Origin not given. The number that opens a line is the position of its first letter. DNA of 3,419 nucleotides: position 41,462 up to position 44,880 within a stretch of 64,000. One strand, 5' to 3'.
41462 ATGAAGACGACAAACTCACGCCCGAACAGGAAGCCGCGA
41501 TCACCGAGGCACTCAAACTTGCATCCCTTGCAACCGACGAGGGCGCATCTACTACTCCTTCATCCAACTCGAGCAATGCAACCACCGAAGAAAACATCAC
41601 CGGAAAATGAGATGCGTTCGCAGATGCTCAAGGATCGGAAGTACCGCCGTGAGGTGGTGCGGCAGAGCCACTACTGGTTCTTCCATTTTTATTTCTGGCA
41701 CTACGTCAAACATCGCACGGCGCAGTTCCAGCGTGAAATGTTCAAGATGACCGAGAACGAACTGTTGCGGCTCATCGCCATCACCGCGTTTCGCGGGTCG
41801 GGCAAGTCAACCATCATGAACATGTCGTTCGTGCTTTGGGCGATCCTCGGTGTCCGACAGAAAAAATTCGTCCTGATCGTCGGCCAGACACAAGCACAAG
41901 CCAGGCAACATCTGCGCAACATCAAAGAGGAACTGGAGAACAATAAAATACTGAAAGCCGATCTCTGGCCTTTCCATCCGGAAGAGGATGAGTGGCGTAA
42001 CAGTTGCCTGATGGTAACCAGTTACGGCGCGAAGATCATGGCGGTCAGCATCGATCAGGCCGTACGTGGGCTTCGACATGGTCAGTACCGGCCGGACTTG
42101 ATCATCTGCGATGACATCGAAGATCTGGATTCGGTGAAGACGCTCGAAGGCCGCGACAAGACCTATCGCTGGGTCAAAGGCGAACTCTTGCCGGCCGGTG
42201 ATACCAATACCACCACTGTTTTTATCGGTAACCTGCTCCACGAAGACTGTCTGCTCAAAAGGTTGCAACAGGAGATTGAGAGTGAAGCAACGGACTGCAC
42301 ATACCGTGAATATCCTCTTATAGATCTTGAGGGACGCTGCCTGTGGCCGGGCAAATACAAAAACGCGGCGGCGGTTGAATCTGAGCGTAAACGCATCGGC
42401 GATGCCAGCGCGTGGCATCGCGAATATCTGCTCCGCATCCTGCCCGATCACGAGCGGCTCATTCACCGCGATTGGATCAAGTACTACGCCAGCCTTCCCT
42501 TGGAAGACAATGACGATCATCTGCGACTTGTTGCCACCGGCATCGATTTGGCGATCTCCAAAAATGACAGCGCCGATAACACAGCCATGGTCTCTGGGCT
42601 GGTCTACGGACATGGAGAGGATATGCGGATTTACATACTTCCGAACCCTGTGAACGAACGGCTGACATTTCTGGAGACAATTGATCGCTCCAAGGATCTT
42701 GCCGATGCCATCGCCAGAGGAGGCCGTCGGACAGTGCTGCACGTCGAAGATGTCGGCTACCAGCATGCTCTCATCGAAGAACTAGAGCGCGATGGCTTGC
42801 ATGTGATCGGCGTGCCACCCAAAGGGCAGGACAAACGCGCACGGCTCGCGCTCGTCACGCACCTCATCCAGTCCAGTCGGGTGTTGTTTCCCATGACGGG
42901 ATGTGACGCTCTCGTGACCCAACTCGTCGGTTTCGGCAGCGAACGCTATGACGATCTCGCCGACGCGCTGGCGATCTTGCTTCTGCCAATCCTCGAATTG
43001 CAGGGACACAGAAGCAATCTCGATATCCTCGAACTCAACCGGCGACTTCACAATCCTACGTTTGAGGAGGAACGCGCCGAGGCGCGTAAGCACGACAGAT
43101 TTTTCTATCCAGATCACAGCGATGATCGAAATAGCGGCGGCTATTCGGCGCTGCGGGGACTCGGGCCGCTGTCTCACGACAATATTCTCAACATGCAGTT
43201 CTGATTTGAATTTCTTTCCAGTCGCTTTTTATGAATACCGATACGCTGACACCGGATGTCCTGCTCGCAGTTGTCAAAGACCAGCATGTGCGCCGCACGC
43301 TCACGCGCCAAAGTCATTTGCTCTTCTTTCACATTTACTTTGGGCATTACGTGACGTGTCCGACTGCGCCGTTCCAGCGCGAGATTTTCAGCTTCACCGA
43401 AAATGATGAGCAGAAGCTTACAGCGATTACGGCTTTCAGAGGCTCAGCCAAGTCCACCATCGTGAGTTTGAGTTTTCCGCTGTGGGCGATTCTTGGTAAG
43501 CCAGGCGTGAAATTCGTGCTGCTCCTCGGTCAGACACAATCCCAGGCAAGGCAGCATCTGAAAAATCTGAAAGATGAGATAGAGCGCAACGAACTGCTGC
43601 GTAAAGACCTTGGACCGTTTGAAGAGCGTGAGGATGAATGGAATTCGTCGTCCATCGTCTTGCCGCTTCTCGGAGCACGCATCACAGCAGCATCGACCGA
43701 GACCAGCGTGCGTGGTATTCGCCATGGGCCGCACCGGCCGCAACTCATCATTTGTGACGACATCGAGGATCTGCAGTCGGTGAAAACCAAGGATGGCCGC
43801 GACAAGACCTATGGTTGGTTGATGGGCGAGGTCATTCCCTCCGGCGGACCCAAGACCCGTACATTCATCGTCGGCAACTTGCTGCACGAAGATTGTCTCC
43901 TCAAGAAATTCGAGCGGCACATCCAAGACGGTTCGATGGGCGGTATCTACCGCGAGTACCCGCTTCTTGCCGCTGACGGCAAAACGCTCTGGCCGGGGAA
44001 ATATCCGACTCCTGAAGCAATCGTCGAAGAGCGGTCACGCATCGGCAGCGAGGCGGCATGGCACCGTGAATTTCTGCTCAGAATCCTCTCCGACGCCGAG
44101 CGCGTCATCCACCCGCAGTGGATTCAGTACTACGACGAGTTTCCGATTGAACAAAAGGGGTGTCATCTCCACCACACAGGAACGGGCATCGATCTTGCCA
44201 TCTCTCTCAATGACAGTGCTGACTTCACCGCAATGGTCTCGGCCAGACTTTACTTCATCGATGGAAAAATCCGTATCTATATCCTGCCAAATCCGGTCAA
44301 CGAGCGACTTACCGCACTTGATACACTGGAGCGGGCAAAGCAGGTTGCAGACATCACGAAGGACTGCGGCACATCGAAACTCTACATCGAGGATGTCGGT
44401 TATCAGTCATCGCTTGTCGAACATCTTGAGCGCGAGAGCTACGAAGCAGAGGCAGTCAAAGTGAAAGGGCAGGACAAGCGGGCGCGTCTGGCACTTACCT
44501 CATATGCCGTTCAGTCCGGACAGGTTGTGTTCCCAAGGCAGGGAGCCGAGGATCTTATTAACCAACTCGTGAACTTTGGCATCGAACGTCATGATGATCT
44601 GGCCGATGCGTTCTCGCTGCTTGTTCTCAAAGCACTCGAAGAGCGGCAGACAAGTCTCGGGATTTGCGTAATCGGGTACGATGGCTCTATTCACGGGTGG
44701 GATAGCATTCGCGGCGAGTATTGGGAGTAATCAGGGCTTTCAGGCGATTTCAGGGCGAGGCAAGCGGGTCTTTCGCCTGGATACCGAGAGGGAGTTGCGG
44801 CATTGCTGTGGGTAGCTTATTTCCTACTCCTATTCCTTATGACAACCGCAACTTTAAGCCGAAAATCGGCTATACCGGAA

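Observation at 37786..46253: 8.4-kb integrative element carrying a DNA-packaging module (TerS + two TerL paralogues) and two methyltransferases but no portal, capsid, tail, lysis or replication genes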

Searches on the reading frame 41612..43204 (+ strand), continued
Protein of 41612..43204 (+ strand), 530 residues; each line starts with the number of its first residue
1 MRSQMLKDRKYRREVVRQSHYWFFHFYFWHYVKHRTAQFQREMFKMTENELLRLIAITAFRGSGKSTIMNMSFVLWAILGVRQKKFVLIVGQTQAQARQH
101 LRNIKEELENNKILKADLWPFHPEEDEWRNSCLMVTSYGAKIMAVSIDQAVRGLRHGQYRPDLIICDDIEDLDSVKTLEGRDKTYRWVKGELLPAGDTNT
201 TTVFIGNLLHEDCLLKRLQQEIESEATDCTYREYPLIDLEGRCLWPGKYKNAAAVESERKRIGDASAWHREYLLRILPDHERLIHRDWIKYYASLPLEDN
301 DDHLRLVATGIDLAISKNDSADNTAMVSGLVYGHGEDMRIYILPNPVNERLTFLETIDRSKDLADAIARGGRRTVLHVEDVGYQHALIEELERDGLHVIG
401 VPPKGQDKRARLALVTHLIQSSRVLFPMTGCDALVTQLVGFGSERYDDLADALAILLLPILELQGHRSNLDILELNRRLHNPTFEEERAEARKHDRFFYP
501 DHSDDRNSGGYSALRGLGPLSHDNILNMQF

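Call 102: search_protein_families(library=phrogs, proteins=[L037:7449-8183:+, L043:1923-2552:+, L011:15415-15630:-, L053:6278-6478:-], max_evalue=0.001)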
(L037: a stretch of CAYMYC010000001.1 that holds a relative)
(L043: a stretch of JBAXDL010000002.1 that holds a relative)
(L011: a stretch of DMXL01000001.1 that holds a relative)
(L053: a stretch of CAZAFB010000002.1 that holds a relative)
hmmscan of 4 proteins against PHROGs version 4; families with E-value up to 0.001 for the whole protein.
L037:7449-8183:+ (244 aa): 0 families

L043:1923-2552:+ (209 aa): 0 families

L011:15415-15630:- (71 aa): 0 families

L053:6278-6478:- (66 aa): 9 families
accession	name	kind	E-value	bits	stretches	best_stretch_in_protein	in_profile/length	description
phrog_668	-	DNA, RNA and nucleotide metabolism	2e-07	31.9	1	6-60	55-108/181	HTH DNA binding protein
phrog_66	-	integration and excision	8.4e-07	30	1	6-63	85-141/412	excisionase and transcriptional regulator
phrog_10045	-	DNA, RNA and nucleotide metabolism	1.9e-06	28.6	1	3-48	9-55/74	HTH DNA binding protein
phrog_11671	-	unknown function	4.9e-06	27.7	1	14-61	7-54/146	-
phrog_2907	-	integration and excision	5.8e-06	27.7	1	13-54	5-47/117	excisionase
phrog_6620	-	integration and excision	1.3e-05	25.9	1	15-63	2-50/201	transposase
phrog_2474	-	transcription regulation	3.6e-05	24.7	1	10-61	44-95/118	MerR-like transcriptional regulator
phrog_57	-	head and packaging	0.00012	23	1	12-62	10-59/199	terminase small subunit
phrog_2655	-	integration and excision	0.00036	21.2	1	3-47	103-148/181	excisionase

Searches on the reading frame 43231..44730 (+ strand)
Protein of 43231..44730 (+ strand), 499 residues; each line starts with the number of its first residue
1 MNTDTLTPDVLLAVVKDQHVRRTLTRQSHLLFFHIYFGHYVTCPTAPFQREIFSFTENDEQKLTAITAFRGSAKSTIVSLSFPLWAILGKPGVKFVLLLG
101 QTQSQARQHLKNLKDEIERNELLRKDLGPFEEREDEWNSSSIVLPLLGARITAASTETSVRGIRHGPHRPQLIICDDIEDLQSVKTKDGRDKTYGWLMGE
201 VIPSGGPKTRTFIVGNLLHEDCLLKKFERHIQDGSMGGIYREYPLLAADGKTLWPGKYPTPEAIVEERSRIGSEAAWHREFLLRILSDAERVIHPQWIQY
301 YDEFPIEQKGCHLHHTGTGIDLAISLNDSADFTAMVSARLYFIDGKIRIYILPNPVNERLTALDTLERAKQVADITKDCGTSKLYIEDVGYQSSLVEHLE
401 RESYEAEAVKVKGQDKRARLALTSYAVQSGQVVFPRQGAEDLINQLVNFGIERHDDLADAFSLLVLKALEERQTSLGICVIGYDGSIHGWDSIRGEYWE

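Call 4: search_protein_families(library=pfam, proteins=[window:43231-44730:+], max_evalue=0.01)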
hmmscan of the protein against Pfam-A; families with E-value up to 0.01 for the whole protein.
window:43231-44730:+ (499 aa): 1 family
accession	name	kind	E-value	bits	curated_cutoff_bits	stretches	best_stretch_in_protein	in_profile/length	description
PF17289.8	Terminase_6C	-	2.3e-05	24.9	22.6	1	364-466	38-153/155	Terminase RNaseH-like domain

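Call 5: search_protein_families(library=phrogs, proteins=[window:43231-44730:+], max_evalue=0.001)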
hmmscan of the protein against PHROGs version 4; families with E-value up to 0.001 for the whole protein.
window:43231-44730:+ (499 aa): 8 families
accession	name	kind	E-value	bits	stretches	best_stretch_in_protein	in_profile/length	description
phrog_38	-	head and packaging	9.5e-71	240.5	1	20-472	266-707/760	terminase large subunit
phrog_5573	-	head and packaging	3.2e-12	47.4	1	244-471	18-237/250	terminase large subunit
phrog_2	-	head and packaging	8.3e-12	45.7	1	46-469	267-593/807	terminase large subunit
phrog_14112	-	unknown function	9.3e-09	36.1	1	58-195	100-237/247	-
phrog_4758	-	head and packaging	9.5e-06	26.1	1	56-208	52-197/243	terminase large subunit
phrog_979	-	head and packaging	1.7e-05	24.7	1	391-471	517-601/642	terminase large subunit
phrog_17672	-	head and packaging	0.00017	21.7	1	48-192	53-194/395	terminase large subunit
phrog_5989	-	head and packaging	0.00039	20.7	1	48-179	145-261/347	terminase large subunit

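Call 28: search_protein_families(library=padloc, proteins=[window:43231-44730:+], max_evalue=0.001)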
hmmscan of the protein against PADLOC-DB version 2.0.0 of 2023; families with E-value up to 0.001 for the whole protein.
window:43231-44730:+ (499 aa): 0 families
